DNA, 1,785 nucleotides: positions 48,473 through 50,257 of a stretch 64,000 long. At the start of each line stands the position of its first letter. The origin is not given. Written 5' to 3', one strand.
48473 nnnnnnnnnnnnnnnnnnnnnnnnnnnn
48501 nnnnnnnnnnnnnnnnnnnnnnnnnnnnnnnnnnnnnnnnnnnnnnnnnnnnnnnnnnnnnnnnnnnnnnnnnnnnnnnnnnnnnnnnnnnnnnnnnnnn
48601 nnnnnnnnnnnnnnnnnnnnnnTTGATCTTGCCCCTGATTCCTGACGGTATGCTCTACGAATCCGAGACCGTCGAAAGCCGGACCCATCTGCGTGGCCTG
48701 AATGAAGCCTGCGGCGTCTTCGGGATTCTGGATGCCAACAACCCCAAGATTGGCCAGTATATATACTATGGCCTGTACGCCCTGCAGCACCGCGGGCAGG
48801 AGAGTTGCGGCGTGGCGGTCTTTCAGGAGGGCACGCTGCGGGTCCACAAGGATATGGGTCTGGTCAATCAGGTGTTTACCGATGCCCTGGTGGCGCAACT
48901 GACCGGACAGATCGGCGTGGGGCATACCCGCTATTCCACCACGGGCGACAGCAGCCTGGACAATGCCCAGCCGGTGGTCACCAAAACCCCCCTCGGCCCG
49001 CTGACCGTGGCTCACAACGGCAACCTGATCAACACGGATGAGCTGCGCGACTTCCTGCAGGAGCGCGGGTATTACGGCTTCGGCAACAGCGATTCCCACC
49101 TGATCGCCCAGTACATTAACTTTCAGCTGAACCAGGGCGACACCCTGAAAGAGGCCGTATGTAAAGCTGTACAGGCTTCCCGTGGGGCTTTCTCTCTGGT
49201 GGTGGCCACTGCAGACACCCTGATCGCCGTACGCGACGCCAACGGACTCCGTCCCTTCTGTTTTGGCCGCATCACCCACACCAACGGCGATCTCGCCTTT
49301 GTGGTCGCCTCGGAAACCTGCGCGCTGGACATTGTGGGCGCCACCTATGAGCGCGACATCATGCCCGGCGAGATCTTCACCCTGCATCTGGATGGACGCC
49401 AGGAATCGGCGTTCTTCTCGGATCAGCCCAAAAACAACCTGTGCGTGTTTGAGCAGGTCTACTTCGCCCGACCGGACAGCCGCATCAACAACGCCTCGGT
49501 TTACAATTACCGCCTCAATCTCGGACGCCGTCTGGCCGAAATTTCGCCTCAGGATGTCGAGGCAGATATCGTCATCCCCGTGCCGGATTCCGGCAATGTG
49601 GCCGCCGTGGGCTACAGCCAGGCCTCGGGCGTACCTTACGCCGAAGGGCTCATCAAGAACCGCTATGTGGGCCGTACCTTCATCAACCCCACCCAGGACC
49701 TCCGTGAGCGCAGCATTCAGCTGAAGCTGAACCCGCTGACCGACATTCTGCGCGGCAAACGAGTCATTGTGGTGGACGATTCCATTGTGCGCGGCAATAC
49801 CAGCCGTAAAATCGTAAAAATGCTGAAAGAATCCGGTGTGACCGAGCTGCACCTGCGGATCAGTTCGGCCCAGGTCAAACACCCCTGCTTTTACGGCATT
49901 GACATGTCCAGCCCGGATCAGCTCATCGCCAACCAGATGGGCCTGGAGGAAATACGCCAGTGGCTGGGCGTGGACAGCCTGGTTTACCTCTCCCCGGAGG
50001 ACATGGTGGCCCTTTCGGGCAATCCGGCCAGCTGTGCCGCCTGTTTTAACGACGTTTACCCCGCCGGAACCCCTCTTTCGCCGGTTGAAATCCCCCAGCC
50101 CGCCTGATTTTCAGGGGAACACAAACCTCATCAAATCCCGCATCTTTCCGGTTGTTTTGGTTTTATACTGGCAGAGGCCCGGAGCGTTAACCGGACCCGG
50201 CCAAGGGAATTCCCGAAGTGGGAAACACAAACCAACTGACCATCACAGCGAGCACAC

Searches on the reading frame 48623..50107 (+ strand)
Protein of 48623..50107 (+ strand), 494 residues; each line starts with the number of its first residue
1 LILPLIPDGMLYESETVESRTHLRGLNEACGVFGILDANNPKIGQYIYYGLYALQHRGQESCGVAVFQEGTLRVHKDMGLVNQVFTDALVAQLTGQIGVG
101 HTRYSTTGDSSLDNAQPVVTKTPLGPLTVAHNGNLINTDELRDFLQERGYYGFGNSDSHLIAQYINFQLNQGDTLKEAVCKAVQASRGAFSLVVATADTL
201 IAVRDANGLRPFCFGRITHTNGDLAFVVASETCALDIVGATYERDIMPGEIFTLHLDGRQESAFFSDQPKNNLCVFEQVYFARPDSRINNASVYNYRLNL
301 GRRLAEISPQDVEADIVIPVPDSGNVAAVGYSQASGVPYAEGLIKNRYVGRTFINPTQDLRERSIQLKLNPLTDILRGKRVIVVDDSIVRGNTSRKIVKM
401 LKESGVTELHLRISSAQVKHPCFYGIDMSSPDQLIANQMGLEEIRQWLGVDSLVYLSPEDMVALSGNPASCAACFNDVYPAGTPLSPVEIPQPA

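Call 88: search_protein_families(library=pfam, proteins=[window:48623-50107:+], max_evalue=0.0001)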
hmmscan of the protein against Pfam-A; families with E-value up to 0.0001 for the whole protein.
window:48623-50107:+ (494 aa): 5 families
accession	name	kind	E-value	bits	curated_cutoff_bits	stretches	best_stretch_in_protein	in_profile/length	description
PF13522.11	GATase_6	-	8.3e-15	55.4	27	1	93-223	8-122/130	Glutamine amidotransferase domain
PF13537.11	GATase_7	-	2.5e-13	50.5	25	1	101-235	1-121/123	Glutamine amidotransferase domain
PF00156.33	Pribosyltran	-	8e-08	32.2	26.3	1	305-411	19-120/158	Phosphoribosyl transferase domain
PF13230.11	GATase_4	-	1e-05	25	23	1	60-204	34-186/272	Glutamine amidotransferases class-II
PF00310.26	GATase_2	-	5.1e-05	22.6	19.9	0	191-257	333-397/420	Glutamine amidotransferases class-II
